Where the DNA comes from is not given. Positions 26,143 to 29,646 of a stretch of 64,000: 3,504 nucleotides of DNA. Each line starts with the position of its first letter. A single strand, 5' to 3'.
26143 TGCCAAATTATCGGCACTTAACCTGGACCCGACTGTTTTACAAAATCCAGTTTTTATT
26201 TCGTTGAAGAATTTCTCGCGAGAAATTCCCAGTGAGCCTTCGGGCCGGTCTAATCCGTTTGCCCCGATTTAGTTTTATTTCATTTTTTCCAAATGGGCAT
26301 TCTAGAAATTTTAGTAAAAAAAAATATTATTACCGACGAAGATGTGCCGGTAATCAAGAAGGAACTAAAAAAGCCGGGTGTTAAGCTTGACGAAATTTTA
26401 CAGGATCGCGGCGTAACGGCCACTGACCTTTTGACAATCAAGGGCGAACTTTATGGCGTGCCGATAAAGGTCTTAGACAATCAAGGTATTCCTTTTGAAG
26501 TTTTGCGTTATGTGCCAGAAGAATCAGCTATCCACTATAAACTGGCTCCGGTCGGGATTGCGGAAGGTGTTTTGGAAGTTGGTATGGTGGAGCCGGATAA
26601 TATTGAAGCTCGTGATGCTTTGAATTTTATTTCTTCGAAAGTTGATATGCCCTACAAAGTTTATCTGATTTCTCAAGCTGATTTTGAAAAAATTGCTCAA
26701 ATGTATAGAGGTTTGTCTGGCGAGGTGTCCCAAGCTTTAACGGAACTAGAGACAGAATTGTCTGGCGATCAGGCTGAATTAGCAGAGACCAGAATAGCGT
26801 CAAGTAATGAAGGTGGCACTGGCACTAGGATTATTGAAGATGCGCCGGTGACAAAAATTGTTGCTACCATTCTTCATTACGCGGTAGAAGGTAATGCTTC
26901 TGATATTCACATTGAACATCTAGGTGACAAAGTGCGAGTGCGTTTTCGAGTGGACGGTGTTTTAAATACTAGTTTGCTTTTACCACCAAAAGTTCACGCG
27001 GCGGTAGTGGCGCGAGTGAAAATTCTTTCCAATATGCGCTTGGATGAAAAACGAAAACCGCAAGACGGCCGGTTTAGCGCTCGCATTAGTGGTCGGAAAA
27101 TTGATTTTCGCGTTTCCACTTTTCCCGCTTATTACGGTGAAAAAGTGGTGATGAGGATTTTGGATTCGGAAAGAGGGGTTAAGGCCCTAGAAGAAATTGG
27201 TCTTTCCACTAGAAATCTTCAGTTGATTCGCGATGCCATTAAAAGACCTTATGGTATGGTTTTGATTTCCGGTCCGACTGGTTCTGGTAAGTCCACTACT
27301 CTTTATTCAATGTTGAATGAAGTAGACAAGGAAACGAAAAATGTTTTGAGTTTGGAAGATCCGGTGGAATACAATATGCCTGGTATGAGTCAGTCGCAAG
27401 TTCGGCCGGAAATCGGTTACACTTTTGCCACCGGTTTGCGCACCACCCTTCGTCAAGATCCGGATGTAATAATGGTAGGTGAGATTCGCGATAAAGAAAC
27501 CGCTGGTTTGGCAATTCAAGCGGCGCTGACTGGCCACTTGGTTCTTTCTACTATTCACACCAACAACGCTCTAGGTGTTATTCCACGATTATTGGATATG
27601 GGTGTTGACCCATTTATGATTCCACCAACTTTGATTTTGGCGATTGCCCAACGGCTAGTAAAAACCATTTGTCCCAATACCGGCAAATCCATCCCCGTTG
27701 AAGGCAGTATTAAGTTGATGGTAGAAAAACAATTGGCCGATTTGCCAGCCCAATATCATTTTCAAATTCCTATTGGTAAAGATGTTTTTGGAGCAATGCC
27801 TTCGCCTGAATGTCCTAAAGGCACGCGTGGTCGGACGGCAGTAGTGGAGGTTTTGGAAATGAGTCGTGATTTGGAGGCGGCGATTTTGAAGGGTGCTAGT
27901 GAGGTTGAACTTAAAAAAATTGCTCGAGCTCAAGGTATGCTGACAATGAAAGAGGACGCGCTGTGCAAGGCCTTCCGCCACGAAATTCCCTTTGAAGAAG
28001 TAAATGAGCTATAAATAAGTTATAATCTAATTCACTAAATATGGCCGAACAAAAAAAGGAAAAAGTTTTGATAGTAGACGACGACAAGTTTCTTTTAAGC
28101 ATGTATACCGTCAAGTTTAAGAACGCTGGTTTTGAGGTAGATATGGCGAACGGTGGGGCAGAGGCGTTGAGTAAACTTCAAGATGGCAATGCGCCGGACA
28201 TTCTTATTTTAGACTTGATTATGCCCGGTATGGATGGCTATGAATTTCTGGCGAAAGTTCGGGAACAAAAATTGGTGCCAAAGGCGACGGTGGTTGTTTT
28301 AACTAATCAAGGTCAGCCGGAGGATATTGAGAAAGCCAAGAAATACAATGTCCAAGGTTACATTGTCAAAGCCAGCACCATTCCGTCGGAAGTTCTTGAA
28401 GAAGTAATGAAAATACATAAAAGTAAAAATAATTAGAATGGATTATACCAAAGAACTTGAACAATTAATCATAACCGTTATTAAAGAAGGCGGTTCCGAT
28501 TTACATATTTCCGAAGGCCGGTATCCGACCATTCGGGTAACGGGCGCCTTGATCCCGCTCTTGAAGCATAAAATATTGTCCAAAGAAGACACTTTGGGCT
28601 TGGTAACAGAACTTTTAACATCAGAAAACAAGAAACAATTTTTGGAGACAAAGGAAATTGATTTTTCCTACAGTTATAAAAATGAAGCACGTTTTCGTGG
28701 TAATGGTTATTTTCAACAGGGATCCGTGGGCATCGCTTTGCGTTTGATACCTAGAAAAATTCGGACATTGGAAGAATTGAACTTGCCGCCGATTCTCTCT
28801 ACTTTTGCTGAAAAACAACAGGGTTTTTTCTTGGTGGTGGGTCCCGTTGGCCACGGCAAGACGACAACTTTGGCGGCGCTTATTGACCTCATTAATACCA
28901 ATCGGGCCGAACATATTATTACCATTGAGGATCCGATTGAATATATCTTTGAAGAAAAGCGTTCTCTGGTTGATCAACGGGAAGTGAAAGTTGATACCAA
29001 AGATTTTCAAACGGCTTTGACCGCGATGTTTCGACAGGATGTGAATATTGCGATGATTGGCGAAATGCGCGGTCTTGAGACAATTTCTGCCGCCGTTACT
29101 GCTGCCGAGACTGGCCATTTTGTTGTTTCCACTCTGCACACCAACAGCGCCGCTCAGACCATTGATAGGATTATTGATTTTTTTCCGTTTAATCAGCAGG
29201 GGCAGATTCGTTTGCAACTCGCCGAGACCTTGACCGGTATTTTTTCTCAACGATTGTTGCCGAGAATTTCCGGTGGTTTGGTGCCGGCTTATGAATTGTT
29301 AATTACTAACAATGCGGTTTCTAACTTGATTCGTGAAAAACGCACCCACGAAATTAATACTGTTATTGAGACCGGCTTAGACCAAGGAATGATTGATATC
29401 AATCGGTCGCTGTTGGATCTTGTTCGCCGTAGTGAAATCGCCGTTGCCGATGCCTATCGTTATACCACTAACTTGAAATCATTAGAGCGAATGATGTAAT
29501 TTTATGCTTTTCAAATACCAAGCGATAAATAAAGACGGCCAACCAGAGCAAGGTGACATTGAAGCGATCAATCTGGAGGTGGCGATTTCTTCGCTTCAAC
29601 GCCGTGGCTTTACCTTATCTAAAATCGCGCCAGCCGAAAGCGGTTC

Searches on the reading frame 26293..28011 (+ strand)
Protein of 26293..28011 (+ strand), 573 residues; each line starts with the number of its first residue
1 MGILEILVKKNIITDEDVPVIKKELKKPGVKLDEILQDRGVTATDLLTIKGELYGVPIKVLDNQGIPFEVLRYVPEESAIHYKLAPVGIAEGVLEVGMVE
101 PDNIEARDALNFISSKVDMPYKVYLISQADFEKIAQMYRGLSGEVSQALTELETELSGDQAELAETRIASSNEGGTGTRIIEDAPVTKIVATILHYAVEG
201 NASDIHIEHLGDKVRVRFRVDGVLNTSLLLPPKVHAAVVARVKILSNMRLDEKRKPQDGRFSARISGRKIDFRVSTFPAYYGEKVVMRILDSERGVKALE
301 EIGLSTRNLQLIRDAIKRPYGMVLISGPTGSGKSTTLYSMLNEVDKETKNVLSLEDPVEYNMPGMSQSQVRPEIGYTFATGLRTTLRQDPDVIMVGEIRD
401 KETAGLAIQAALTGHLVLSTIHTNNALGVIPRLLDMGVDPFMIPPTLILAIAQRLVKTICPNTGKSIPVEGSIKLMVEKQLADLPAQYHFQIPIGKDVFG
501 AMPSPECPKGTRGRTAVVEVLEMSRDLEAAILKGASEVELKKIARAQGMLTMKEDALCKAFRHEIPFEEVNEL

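Call 69: search_protein_families(library=pfam, proteins=[window:26293-28011:+], max_evalue=0.0001)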
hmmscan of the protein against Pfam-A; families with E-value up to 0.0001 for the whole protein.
window:26293-28011:+ (573 aa): 2 families
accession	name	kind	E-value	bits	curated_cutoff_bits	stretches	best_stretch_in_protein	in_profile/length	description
PF00437.27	T2SSE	-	4.4e-116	388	24.9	1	182-570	4-368/370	Type II/IV secretion system protein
PF05157.20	MshEN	-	3.4e-09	37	23.1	1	54-141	1-86/90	MshEN domain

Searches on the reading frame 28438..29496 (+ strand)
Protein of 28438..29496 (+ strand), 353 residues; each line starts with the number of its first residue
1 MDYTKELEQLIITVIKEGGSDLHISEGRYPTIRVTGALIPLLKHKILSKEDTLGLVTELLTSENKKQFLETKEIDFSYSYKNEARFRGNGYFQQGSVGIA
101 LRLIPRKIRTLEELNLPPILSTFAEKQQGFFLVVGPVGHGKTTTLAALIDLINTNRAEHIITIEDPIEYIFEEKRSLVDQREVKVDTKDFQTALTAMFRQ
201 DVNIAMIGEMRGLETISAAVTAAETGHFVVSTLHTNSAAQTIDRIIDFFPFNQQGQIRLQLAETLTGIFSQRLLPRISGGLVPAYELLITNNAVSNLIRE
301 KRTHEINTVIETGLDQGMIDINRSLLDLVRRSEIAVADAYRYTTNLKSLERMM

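Call 69: search_protein_families(library=pfam, proteins=[window:28438-29496:+], max_evalue=0.0001)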
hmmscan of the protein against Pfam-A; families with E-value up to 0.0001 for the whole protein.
window:28438-29496:+ (353 aa): 1 family
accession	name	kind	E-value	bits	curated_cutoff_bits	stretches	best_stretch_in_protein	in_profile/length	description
PF00437.27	T2SSE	-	9.2e-41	140.2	24.9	1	74-277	83-281/370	Type II/IV secretion system protein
